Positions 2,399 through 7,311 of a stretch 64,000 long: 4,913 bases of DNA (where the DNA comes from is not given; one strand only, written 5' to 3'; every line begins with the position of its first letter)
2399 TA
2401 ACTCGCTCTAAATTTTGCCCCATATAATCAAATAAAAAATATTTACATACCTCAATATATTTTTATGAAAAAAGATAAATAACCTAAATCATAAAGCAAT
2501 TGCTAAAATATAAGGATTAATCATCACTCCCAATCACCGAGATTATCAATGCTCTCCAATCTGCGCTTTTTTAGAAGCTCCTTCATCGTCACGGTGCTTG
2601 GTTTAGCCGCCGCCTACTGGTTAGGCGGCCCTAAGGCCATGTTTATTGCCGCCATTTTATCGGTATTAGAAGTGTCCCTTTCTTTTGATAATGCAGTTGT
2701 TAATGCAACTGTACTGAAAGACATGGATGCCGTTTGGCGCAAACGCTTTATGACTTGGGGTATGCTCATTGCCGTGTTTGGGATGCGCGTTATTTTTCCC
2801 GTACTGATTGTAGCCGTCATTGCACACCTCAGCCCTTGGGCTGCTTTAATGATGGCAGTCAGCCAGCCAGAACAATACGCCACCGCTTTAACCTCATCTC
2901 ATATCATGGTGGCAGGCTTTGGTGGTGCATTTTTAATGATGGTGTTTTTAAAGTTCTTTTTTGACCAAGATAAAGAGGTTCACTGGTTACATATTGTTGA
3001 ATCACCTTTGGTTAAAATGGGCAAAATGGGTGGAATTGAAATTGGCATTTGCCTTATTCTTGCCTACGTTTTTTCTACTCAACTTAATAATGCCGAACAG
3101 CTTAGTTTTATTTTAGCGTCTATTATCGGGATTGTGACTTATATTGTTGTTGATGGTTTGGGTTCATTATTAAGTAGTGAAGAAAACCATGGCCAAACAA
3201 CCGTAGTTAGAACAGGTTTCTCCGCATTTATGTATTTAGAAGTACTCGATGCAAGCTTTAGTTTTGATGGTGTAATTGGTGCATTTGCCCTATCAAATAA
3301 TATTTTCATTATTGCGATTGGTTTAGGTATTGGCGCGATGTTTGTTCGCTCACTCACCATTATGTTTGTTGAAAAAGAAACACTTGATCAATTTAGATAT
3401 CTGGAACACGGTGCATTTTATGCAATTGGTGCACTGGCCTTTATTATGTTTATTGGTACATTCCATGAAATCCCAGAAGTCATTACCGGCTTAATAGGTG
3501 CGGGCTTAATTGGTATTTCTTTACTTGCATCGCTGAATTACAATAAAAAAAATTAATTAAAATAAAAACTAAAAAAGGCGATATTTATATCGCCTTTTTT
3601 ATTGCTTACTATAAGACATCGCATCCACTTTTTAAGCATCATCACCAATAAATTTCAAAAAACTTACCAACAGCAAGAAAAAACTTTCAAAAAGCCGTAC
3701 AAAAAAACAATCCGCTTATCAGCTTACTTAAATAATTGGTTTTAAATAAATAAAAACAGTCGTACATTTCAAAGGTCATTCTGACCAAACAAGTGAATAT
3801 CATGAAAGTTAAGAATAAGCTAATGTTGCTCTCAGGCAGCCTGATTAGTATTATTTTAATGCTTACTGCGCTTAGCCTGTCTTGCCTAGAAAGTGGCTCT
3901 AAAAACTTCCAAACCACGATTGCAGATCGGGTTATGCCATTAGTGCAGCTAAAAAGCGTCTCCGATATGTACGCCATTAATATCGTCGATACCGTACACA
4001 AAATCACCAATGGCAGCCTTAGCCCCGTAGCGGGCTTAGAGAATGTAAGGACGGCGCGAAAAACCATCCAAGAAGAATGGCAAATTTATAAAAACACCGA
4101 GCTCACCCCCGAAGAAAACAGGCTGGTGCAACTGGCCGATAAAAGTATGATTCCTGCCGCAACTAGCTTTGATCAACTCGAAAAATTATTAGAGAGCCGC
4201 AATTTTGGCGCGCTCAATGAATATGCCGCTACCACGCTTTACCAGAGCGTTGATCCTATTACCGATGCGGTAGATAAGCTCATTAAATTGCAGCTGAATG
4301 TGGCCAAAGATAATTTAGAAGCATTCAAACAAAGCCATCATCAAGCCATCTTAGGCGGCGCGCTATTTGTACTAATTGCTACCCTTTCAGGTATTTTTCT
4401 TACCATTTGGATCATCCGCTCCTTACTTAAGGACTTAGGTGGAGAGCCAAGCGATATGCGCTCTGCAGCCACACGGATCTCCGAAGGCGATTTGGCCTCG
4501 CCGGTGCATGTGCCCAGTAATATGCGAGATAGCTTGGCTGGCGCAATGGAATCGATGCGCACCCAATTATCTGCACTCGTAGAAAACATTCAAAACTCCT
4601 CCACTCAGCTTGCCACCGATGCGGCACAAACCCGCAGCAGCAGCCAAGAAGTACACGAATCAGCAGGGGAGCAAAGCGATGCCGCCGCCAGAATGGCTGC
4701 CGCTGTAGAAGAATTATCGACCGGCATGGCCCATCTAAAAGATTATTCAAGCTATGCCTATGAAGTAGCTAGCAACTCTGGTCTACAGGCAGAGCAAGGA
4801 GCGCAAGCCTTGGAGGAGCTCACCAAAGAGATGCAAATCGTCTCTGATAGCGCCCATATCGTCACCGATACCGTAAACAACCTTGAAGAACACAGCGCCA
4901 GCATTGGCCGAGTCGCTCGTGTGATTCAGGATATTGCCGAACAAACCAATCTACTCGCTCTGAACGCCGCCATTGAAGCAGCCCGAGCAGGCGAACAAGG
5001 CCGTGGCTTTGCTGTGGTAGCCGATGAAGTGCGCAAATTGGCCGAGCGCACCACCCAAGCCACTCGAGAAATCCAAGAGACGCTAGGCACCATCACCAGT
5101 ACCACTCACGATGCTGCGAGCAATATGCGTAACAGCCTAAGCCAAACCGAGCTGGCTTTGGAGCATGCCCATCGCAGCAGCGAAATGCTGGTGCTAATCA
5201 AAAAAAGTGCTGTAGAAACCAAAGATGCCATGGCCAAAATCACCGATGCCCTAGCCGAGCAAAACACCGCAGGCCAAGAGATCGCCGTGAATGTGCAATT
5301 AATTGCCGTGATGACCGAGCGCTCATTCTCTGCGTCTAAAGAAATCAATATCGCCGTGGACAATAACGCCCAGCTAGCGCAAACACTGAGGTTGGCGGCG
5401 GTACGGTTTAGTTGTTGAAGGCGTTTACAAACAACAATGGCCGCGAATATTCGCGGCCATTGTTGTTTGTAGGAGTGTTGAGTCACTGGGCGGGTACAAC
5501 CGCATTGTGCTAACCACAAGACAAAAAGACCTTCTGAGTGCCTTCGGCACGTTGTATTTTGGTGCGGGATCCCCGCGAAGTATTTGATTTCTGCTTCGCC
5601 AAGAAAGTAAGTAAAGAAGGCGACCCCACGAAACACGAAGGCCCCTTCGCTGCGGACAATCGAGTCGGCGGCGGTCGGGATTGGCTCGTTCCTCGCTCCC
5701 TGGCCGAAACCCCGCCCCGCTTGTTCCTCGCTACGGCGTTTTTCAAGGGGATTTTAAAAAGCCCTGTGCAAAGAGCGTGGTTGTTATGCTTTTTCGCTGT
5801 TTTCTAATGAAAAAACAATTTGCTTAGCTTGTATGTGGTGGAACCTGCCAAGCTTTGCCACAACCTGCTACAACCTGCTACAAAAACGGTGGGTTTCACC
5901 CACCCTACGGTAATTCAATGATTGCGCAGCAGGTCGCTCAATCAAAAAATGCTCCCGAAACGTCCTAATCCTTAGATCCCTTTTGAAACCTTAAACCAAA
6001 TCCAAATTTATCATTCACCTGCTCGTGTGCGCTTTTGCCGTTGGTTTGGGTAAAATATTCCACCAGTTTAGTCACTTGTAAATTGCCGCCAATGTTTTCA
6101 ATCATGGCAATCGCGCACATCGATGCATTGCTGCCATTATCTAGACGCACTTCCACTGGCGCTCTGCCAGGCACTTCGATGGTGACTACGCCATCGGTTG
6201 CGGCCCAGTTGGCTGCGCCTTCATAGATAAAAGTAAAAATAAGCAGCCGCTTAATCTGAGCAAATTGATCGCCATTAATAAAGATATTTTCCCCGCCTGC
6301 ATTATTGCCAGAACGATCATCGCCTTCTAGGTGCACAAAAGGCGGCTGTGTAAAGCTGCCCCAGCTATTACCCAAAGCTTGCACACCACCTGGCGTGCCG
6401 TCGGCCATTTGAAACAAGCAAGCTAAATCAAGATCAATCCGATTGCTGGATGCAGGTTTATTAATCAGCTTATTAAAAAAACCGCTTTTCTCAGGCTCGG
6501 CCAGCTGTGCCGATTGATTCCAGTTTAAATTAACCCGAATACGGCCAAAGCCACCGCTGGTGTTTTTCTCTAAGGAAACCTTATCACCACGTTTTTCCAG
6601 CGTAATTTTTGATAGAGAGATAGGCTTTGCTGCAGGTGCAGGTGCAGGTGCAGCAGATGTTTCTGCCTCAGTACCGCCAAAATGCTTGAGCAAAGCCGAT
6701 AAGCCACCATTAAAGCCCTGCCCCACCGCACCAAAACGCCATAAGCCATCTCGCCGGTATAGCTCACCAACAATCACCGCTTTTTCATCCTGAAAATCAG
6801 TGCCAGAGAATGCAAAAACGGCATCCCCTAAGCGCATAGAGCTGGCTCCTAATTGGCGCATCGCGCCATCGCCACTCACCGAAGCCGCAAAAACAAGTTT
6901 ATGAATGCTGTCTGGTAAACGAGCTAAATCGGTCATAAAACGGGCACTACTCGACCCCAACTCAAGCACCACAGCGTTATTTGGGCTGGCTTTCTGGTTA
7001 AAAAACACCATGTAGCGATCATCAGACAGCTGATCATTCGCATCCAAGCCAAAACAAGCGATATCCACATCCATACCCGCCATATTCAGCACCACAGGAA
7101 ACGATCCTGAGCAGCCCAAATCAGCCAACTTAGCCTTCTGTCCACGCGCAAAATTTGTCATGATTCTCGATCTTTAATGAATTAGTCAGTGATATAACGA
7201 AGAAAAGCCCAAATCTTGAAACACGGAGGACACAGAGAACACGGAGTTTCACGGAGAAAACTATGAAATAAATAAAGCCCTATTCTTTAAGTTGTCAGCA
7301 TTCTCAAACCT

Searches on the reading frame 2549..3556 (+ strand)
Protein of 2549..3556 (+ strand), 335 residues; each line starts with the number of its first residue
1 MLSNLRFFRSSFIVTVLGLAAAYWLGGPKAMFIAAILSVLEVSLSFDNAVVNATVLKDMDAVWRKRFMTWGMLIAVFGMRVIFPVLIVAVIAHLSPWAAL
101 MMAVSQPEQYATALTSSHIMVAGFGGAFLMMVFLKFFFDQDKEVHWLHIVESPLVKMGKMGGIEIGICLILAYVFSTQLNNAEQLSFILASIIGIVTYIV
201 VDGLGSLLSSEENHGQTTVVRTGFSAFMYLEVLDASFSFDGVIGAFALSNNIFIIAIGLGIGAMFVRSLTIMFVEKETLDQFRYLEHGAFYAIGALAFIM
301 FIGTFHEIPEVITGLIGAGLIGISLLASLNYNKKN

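Call 54: search_protein_families(library=pfam, proteins=[window:2549-3556:+], max_evalue=0.001)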
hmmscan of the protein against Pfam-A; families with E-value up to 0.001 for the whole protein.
window:2549-3556:+ (335 aa): 2 families
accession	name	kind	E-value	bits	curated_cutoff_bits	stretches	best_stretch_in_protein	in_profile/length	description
PF04332.21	DUF475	-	4.6e-107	358.7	27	1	46-334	1-292/293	Protein of unknown function (DUF475)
PF03741.22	TerC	-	3.2e-19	69.8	27.8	1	37-302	3-176/178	Integral membrane protein TerC family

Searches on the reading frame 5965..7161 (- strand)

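Call 54: search_protein_families(library=pfam, proteins=[window:5965-7161:-], max_evalue=0.001)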
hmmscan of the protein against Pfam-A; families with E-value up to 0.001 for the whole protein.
window:5965-7161:- (398 aa): 1 family
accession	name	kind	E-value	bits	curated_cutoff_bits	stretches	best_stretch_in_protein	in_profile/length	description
PF02342.23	TerD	-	1.7e-32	112.8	25.3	1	27-161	36-187/187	TerD domain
